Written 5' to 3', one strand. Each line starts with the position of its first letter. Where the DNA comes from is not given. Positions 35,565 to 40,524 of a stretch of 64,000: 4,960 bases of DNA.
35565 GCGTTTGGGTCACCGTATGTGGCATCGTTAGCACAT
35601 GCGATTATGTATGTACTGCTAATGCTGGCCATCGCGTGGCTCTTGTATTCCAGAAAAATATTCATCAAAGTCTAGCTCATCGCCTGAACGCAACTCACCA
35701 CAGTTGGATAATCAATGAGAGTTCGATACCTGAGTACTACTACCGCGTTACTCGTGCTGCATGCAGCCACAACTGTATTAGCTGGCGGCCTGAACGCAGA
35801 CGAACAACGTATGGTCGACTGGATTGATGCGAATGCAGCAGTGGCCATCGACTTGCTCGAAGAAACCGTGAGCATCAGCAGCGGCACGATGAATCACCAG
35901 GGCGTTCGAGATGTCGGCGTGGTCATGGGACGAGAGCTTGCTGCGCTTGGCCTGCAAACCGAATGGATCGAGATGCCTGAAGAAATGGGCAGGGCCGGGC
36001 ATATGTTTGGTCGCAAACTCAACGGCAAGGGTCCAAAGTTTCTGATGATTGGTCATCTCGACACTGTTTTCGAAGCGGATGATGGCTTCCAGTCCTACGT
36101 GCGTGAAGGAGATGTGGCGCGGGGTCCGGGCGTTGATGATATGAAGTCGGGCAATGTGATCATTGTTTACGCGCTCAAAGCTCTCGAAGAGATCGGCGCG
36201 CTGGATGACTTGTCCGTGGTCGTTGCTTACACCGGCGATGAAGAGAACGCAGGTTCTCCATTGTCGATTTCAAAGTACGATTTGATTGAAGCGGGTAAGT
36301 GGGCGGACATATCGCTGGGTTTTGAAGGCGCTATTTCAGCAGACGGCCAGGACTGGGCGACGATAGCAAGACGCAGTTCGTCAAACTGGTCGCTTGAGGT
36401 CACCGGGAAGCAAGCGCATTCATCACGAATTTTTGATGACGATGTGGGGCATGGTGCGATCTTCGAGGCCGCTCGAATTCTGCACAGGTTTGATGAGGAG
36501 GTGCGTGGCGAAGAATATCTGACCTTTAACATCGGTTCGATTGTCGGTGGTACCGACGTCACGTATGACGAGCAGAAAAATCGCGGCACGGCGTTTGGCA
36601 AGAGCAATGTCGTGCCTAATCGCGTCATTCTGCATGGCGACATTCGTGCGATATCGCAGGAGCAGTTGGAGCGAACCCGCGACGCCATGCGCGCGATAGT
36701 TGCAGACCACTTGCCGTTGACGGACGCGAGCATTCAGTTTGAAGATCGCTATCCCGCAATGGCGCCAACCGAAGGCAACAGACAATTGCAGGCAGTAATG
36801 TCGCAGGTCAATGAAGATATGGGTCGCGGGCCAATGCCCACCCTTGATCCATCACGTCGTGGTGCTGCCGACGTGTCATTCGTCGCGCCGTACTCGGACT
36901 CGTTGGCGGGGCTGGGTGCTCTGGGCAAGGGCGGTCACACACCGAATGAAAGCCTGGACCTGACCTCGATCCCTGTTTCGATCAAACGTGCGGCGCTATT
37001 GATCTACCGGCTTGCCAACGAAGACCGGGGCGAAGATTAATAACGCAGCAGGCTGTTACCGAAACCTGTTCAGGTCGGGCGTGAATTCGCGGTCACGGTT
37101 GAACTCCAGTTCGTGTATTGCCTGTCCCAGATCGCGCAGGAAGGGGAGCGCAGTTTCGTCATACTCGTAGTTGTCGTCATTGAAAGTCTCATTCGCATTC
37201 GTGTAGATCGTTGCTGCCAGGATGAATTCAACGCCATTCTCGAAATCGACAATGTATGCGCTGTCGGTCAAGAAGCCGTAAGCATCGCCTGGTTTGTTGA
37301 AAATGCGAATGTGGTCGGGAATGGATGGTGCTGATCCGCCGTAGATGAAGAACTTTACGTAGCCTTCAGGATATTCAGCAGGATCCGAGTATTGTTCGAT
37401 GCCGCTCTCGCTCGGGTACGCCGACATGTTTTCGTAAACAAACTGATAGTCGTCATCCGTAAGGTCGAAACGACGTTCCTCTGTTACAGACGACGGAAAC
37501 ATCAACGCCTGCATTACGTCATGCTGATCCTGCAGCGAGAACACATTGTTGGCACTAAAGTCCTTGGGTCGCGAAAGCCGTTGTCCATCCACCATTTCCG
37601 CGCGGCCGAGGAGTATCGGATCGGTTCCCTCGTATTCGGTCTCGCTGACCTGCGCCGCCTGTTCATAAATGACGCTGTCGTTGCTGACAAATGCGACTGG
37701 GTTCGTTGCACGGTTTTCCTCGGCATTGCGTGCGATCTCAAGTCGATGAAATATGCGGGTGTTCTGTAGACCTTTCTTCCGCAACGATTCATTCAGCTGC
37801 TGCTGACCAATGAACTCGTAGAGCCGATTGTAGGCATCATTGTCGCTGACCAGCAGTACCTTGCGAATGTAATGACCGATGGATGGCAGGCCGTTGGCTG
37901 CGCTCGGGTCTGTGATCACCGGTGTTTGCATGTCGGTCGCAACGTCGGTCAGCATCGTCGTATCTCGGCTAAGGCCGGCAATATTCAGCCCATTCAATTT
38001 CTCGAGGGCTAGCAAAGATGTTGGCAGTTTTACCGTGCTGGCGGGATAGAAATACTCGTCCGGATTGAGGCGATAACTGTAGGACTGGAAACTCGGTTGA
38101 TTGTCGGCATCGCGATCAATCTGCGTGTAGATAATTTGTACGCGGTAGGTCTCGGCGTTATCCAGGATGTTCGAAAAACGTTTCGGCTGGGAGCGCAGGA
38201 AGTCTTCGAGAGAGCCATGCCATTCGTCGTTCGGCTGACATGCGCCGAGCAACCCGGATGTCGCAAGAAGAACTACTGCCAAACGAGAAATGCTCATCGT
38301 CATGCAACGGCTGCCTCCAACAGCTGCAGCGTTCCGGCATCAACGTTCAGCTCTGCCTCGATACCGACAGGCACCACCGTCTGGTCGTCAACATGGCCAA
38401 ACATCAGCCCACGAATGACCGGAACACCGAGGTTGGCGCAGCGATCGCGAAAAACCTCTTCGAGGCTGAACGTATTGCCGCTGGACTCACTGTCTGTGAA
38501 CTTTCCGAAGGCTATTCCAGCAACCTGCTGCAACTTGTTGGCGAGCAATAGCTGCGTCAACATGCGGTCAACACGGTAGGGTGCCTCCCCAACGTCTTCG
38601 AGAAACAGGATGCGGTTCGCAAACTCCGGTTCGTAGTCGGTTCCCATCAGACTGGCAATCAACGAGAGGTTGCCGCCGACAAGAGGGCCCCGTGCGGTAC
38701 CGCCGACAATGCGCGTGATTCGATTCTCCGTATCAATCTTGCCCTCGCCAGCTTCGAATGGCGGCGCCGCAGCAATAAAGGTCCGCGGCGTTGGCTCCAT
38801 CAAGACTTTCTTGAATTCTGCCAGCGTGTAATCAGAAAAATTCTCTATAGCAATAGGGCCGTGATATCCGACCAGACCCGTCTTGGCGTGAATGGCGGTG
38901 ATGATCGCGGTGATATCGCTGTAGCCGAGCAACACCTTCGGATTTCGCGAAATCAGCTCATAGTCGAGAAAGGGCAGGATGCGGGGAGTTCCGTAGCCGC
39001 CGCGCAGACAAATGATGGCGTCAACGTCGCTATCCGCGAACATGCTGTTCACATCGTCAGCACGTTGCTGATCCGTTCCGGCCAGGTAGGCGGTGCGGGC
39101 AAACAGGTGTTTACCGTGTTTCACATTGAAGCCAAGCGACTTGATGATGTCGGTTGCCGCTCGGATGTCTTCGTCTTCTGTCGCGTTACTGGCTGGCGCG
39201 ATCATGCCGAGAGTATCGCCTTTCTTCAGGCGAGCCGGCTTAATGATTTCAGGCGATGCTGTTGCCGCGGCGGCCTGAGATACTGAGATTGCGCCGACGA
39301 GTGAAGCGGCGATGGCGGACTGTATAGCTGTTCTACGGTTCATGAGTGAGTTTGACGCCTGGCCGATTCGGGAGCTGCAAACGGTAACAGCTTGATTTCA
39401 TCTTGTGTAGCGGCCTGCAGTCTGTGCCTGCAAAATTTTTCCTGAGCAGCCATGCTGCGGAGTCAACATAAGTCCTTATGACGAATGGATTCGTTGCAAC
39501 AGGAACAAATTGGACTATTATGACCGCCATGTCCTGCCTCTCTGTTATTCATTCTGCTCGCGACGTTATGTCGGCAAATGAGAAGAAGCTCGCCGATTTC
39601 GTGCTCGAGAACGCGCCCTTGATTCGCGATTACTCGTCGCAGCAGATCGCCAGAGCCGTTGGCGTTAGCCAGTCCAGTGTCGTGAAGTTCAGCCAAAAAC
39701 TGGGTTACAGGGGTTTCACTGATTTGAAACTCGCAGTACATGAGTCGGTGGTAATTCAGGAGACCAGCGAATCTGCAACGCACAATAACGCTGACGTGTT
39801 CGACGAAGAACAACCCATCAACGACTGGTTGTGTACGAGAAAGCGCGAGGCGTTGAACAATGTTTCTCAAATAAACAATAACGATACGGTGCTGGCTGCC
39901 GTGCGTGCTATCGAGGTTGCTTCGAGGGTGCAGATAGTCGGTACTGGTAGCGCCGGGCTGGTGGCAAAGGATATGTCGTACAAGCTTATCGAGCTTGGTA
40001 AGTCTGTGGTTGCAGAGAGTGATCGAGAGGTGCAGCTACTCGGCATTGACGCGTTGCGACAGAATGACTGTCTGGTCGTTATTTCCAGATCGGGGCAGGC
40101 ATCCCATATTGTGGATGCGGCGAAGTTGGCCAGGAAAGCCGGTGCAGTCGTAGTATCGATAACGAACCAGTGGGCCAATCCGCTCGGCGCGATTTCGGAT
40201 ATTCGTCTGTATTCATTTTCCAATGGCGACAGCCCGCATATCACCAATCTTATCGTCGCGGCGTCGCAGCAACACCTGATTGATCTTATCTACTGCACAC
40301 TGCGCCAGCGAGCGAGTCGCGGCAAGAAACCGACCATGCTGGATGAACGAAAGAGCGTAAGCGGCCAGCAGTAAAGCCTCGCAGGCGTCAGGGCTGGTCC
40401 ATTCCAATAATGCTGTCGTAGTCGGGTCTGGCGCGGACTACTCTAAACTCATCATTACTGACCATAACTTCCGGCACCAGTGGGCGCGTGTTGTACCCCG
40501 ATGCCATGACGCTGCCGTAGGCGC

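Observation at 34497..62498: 28-kb PUL-like locus that looks built to import and fully catabolise exogenous peptidoglycan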

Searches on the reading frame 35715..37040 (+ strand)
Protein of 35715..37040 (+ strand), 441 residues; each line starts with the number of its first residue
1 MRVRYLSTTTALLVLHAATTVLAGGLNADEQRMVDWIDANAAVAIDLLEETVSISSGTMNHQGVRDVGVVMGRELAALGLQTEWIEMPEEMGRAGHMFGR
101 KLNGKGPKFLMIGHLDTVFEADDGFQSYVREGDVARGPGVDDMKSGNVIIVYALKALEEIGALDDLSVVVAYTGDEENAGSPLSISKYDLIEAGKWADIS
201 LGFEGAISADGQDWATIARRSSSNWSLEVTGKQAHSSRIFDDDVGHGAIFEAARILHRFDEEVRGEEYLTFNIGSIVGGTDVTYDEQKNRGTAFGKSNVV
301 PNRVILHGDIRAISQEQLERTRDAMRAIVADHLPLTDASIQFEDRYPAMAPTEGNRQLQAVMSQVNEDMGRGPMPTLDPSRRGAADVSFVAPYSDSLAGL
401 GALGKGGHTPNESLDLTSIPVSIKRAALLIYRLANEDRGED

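Call 3: search_protein_families(library=pfam, proteins=[window:35715-37040:+])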
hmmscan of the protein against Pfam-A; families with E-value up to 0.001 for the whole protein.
window:35715-37040:+ (441 aa): 2 families
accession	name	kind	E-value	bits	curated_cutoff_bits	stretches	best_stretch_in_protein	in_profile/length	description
PF01546.33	Peptidase_M20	-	5.7e-20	72.5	24.6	1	112-430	3-204/206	Peptidase family M20/M25/M40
PF07687.19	M20_dimer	-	1.4e-13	51.1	21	1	217-334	1-104/107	Peptidase dimerisation domain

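Call 5: search_protein_families(library=ncbifam, proteins=[window:35715-37040:+])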
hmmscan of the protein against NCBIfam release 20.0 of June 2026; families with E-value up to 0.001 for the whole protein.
window:35715-37040:+ (441 aa): 26 families (the best 25 are shown)
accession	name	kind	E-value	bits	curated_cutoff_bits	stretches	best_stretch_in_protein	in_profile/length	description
NF004788.0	PRK06133.1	subfamily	1.6e-42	145.9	349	1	10-430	12-410/417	glutamate carboxypeptidase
NF005602.0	PRK07338.1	equivalog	5.3e-39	134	357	1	27-436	4-402/409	hydrolase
NF005678.0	PRK07473.1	equivalog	1.1e-23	83.8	386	1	45-430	14-372/376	M20/M25/M40 family metallo-hydrolase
TIGR01910.1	DapE-ArgE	subfamily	1.8e-17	63.6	217.6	1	45-349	1-296/373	ArgE/DapE family deacylase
NF009557.0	PRK13009.1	equivalog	4.5e-16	59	284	1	44-419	5-360/377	succinyl-diaminopimelate desuccinylase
NF006326.0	PRK08554.1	equivalog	3.1e-14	52.6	354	2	45-222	12-183/446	peptidase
NF006400.0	PRK08651.1-3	equivalog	1.9e-13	50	374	1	39-430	7-403/410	succinyl-diaminopimelate desuccinylase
TIGR01900.1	dapE-gram_pos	equivalog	4e-13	49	304.2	1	100-368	51-296/351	succinyl-diaminopimelate desuccinylase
TIGR01246.1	dapE_proteo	equivalog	1.5e-11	43.9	361.8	1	45-419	2-356/370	succinyl-diaminopimelate desuccinylase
NF006399.0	PRK08651.1-2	equivalog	6.3e-11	41.9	381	1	47-261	9-215/405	succinyl-diaminopimelate desuccinylase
NF006596.0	PRK09133.1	subfamily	7e-11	41.3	349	1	13-242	9-247/474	hypothetical protein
TIGR01892.1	AcOrn-deacetyl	equivalog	5.5e-08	32.2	297.7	1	73-365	26-307/365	acetylornithine deacetylase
NF010589.0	PRK13983.1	equivalog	6.6e-08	31.9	333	1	62-346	36-322/409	M20 family metallo-hydrolase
NF005306.0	PRK06837.1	subfamily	1.2e-07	31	376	1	110-261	101-245/427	ArgE/DapE family deacylase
NF006365.0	PRK08588.1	subfamily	2.5e-07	30.4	289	1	105-368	64-315/383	succinyl-diaminopimelate desuccinylase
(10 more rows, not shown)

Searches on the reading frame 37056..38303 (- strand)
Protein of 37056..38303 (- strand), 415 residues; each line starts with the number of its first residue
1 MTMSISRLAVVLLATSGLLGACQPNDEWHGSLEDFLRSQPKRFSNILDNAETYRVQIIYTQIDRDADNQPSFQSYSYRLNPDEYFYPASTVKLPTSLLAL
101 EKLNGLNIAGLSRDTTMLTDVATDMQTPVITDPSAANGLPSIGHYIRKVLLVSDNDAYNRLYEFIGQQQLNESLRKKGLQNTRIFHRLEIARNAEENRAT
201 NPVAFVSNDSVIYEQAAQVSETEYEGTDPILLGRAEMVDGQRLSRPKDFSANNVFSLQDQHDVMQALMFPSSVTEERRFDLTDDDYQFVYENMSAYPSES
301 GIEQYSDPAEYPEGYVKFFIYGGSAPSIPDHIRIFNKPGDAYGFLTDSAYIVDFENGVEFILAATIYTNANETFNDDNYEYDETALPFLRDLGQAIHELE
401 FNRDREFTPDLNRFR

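Call 3: search_protein_families(library=pfam, proteins=[window:37056-38303:-])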
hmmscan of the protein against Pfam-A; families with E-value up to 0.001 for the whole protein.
window:37056-38303:- (415 aa): 1 family
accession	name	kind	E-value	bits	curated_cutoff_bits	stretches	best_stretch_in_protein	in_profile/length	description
PF13354.11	Beta-lactamase2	-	1.2e-18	67.7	22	1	77-364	13-212/214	Beta-lactamase enzyme family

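Call 5: search_protein_families(library=ncbifam, proteins=[window:37056-38303:-])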
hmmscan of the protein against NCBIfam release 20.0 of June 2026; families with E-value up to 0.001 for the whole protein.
window:37056-38303:- (415 aa): 1 family
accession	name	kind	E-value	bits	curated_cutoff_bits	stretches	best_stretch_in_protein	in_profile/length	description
NF033103.1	bla_class_A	equivalog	2.5e-05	23.6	200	1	76-192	25-138/257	class A beta-lactamase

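Call 54: find_related_loci(query=window:37056-38303:-, collection=metagenome_contigs, flank=10000)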
Query window:37056-38303:- (415 aa) in metagenome_contigs; peptide patterns used: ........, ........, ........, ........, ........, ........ (x = any residue, [..] = any of these).
101 stretches matched a pattern; 63 encode a relative of the query (tblastn E <= 1e-3); 63 distinct loci.
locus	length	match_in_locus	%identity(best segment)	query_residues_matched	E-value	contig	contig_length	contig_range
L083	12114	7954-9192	71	2-415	0e+0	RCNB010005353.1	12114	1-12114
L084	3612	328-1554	70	7-415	0e+0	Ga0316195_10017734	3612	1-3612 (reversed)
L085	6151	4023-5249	70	7-415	0e+0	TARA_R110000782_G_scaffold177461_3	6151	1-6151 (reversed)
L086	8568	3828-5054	70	7-415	0e+0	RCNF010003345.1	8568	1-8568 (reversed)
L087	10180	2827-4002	73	22-413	0e+0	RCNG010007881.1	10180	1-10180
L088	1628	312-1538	68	7-415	0e+0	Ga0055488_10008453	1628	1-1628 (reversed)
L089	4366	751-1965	70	11-415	0e+0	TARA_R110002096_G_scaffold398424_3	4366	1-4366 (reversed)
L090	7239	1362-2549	70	20-415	0e+0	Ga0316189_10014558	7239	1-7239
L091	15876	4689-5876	70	20-415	0e+0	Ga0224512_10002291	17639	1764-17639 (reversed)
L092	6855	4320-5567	64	1-415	0e+0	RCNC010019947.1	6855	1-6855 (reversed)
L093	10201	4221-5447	60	3-415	4e-169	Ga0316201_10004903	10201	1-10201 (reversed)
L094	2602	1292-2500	60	10-415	2e-178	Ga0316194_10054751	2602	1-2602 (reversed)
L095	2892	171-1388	61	8-415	5e-176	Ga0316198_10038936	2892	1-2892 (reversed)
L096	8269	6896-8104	60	10-415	6e-166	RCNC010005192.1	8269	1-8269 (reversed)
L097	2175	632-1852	58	9-415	5e-176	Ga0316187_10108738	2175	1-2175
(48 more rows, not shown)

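Call 57: search_solved_structures(query=window:37056-38303:-, max_evalue=0.001, show_alignments=1)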
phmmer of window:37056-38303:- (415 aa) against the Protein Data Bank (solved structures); distinct sequences matched with E-value up to 0.001: 0.

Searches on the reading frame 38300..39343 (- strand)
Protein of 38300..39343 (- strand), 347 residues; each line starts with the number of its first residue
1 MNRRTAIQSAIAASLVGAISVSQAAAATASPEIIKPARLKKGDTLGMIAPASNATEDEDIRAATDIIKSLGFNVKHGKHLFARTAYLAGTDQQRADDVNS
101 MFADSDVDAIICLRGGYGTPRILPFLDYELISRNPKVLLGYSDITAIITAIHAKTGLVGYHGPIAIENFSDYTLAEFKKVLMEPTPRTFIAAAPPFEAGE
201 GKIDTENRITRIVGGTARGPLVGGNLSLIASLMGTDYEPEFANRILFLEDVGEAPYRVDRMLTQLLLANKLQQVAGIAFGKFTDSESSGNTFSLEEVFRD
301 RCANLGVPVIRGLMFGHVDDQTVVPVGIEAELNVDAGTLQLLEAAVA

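Call 3: search_protein_families(library=pfam, proteins=[window:38300-39343:-])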
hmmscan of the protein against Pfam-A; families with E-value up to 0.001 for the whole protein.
window:38300-39343:- (347 aa): 2 families
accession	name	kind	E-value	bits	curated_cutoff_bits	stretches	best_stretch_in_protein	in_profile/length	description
PF02016.21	Peptidase_S66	-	1.3e-40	138.7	25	1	46-162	2-121/121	LD-carboxypeptidase N-terminal domain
PF17676.7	Peptidase_S66C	-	5.1e-39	134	23.7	1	218-332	1-120/120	LD-carboxypeptidase C-terminal domain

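Call 5: search_protein_families(library=ncbifam, proteins=[window:38300-39343:-])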
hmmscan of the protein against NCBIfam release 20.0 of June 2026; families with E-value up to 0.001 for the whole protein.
window:38300-39343:- (347 aa): 1 family
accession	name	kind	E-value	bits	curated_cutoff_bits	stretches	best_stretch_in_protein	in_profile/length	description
NF008424.0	PRK11253.1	equivalog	6.7e-56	189.6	378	1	43-341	5-298/308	muramoyltetrapeptide carboxypeptidase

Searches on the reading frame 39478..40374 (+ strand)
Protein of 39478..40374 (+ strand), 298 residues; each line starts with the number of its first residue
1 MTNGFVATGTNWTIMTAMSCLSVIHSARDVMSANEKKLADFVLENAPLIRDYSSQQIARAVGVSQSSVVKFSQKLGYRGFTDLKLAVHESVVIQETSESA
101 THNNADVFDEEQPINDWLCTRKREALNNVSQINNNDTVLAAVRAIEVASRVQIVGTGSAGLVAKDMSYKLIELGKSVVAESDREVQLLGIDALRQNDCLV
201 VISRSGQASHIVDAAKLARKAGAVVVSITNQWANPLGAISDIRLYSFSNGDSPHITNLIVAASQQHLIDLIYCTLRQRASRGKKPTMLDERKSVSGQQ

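Call 3: search_protein_families(library=pfam, proteins=[window:39478-40374:+])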
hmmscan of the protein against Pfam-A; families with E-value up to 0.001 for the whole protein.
window:39478-40374:+ (298 aa): 3 families
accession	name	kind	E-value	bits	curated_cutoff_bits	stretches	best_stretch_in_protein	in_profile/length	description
PF01418.23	HTH_6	-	1.7e-21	76.4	28.3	1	18-90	1-73/77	Helix-turn-helix domain, rpiR family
PF01380.27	SIS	-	7.3e-17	61.8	25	1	146-252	3-110/131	SIS domain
PF13580.11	SIS_2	-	2.3e-08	34.6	27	1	192-229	100-137/138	SIS domain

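Call 5: search_protein_families(library=ncbifam, proteins=[window:39478-40374:+])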
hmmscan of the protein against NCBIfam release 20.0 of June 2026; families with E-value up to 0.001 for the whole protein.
window:39478-40374:+ (298 aa): 19 families
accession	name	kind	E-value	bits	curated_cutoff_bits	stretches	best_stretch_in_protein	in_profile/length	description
NF008590.0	PRK11557.1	equivalog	4.2e-55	187.1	355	1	18-279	1-263/282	MurR/RpiR family transcriptional regulator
NF012026.0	PRK15482.1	equivalog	4.2e-39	134.8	408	1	20-278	3-265/285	HTH-type transcriptional regulator MurR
NF040776.2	AlsR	equivalog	1.5e-33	116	400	1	18-279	2-260/279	transcriptional repressor AlsR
NF008458.0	PRK11337.1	equivalog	1.2e-30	106.5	378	1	23-278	19-271/293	MurR/RpiR family transcriptional regulator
NF010701.0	PRK14101.1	equivalog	9.1e-28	96.8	920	1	17-246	340-565/638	bifunctional transcriptional regulator/glucokinase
NF008451.0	PRK11302.1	subfamily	4e-25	88.9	296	1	19-244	2-223/286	transcriptional regulator HexR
TIGR03127.2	RuMP_HxlB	equivalog_domain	2.8e-15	56.7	160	1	127-243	10-120/178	6-phospho-3-hexuloisomerase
NF041755.1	RuMP_HxlAB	equivalog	2.4e-13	49.8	500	1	53-243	161-336/391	bifunctional 3-hexulose-6-phosphate synthase/6-phospho-3-hexuloisomerase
NF002805.0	PRK02947.1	subfamily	2.8e-09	36.5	135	1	187-230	99-142/247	sugar isomerase domain-containing protein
TIGR01135.1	glmS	equivalog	2.2e-08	33.1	418.05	1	16-245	190-388/607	glutamine--fructose-6-phosphate transaminase (isomerizing)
NF046059.1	NagB_SO3506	equivalog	3.5e-08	33.1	430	1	131-243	18-134/330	glucosamine-6-phosphate deaminase NagB-II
NF001484.0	PRK00331.1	subfamily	3.5e-07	29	381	1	14-245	189-383/601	isomerizing glutamine--fructose-6-phosphate transaminase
NF008141.0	PRK10892.1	equivalog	7e-06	25.5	505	1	120-244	21-145/328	arabinose-5-phosphate isomerase KdsD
NF003915.0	PRK05441.1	subfamily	2.2e-05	23.6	168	1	192-243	128-179/300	N-acetylmuramic acid 6-phosphate etherase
NF009222.0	PRK12570.1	subfamily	6.6e-05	21.9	255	1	185-244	128-187/307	N-acetylmuramic acid 6-phosphate etherase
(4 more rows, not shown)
